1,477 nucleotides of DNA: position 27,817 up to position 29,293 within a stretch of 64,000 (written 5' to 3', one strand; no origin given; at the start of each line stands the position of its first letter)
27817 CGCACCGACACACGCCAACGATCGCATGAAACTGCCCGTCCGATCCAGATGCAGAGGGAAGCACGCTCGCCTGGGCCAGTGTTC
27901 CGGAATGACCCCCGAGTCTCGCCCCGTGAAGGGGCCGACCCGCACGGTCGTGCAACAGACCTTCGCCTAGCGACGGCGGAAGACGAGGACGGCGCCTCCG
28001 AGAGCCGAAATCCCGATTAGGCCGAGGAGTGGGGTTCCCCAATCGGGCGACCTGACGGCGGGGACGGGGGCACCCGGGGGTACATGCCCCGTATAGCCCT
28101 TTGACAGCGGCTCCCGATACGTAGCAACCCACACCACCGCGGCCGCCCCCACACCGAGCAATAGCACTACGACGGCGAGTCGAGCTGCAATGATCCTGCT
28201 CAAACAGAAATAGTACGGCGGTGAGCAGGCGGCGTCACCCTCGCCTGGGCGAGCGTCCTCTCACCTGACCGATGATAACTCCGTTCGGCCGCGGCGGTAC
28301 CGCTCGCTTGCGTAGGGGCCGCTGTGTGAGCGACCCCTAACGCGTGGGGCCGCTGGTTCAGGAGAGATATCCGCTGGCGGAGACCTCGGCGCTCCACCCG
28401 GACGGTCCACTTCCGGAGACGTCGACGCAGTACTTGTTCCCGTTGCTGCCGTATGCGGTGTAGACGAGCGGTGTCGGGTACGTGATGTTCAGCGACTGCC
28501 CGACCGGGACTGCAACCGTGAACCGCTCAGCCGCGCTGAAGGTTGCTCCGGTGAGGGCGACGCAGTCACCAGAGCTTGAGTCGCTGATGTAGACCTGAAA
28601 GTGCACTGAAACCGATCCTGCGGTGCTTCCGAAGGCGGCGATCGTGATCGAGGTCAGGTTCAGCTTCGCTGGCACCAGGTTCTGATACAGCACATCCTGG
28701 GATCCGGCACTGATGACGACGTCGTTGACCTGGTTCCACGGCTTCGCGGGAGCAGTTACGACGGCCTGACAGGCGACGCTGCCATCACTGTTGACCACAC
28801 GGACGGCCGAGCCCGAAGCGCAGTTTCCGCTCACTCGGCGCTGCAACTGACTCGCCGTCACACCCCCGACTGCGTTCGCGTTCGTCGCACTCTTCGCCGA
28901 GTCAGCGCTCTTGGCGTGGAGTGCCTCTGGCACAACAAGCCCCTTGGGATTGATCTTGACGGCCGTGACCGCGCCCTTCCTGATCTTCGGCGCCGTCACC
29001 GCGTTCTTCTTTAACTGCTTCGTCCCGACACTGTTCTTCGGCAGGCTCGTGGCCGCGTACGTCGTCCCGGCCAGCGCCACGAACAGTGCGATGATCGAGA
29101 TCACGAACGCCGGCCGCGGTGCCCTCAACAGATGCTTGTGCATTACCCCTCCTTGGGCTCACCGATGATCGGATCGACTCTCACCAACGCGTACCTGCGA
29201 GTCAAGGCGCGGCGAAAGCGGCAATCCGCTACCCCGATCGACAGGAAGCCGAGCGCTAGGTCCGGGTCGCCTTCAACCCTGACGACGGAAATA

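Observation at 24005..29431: Cassette-array-like region: seven co-oriented copies of a 30-35-nt motif split the tRNA-Cys/dapE interval into single-gene modules, with no recombinase in view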

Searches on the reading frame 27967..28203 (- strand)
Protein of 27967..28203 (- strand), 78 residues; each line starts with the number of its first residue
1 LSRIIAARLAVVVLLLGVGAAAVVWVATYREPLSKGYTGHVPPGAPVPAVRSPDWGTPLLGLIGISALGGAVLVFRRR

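Call 9: search_protein_families(library=pfam, proteins=[window:27967-28203:-], max_evalue=0.01)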
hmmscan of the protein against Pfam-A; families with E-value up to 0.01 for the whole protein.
window:27967-28203:- (78 aa): 0 families

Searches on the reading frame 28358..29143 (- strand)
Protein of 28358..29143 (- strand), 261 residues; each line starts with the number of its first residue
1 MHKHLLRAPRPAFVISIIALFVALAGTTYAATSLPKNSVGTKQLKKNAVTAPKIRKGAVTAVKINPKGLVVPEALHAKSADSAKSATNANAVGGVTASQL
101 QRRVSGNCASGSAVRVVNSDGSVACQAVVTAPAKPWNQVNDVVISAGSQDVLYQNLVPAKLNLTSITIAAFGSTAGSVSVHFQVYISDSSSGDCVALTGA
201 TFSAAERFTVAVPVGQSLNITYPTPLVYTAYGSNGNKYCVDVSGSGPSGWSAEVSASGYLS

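Call 8: find_encoding_contigs(protein=window:28358-29143:-, flank=10000, max_places=10)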
Protein window:28358-29143:- (261 aa): 23 contigs read that carry it; 10 places shown.
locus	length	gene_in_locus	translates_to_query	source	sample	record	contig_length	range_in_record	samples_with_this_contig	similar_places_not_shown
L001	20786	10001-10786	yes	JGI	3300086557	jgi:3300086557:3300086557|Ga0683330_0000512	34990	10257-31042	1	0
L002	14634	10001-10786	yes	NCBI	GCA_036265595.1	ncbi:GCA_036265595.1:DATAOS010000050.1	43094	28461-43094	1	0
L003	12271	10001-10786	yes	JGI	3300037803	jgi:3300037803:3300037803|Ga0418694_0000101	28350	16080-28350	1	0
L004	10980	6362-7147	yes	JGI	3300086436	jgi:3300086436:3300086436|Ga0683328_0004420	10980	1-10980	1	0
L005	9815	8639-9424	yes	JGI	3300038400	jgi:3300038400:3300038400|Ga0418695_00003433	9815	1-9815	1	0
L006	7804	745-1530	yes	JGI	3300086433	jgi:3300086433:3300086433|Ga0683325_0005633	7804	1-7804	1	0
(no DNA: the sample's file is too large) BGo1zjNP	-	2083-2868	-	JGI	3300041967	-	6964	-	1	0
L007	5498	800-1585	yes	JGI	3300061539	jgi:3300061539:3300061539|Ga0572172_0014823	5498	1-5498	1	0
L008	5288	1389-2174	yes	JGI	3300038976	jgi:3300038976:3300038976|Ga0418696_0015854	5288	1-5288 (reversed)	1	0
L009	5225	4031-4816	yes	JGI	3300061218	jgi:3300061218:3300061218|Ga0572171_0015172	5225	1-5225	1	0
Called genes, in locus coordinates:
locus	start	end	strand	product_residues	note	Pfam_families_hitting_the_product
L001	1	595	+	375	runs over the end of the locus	PF00140:Sigma70_r1_2, PF04542:Sigma70_r2, PF04539:Sigma70_r3, PF04545:Sigma70_r4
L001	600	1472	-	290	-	PF00140:Sigma70_r1_2, PF04542:Sigma70_r2, PF04539:Sigma70_r3, PF04545:Sigma70_r4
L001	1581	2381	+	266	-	PF13522:GATase_6, PF13537:GATase_7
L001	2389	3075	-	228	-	PF18780:HNH_repeat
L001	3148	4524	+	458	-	PF08245:Mur_ligase_M, PF08353:MurT_C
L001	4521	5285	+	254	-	PF07685:GATase_3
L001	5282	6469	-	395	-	PF11398:DUF2813 (faint), PF13175:AAA_15, PF13304:AAA_21, PF20469:OLD-like_TOPRIM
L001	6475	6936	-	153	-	PF00293:NUDIX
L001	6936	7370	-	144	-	PF22769:DCD, PF00692:dUTPase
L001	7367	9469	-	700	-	PF13167:GTP-bdg_N, PF16360:GTP-bdg_M, PF01926:MMR_HSR1, PF02421:FeoB_N (weak)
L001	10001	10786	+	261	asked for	-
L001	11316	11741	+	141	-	PF00583:Acetyltransf_1, PF13527:Acetyltransf_9 (faint), PF13673:Acetyltransf_10, PF13508:Acetyltransf_7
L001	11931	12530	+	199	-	PF00211:Guanylate_cyc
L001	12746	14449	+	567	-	PF07731:Cu-oxidase_2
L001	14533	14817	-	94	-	-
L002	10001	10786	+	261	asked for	-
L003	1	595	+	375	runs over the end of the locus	PF00140:Sigma70_r1_2, PF04542:Sigma70_r2, PF04539:Sigma70_r3, PF04545:Sigma70_r4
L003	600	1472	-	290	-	PF00140:Sigma70_r1_2, PF04542:Sigma70_r2, PF04539:Sigma70_r3, PF04545:Sigma70_r4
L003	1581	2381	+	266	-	PF13522:GATase_6, PF13537:GATase_7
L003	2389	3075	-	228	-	PF18780:HNH_repeat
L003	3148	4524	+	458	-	PF08245:Mur_ligase_M, PF08353:MurT_C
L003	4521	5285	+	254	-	PF07685:GATase_3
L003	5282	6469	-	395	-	PF11398:DUF2813 (faint), PF13175:AAA_15, PF13304:AAA_21, PF20469:OLD-like_TOPRIM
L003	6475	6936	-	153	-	PF00293:NUDIX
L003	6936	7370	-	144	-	PF22769:DCD, PF00692:dUTPase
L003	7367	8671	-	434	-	PF13167:GTP-bdg_N, PF16360:GTP-bdg_M, PF02421:FeoB_N, PF01926:MMR_HSR1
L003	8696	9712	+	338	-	PF01546:Peptidase_M20, PF07687:M20_dimer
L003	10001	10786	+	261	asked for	-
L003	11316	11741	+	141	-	PF00583:Acetyltransf_1, PF13527:Acetyltransf_9 (faint), PF13673:Acetyltransf_10, PF13508:Acetyltransf_7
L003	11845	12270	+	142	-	?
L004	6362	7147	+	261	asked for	-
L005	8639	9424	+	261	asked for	-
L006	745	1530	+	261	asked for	-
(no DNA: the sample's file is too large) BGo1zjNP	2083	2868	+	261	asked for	-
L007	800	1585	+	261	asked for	-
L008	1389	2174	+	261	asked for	-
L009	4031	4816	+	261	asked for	-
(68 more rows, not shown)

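Call 9: search_protein_families(library=pfam, proteins=[window:28358-29143:-], max_evalue=0.01)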
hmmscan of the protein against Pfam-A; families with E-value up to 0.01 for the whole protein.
window:28358-29143:- (261 aa): 0 families

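Call 85: search_protein_families(library=pfam, proteins=[L003:11845-12270:+], max_evalue=0.01)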
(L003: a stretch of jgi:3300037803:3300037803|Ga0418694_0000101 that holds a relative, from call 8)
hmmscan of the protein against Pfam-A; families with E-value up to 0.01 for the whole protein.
L003:11845-12270:+ (142 aa): 2 families
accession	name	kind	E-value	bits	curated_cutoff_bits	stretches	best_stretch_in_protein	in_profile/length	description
PF13302.13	Acetyltransf_3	-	1.1e-16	62.2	25.4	1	17-142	2-131/138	Acetyltransferase (GNAT) domain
PF00583.31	Acetyltransf_1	-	1.9e-07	31.8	20.7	1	59-141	25-109/116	Acetyltransferase (GNAT) family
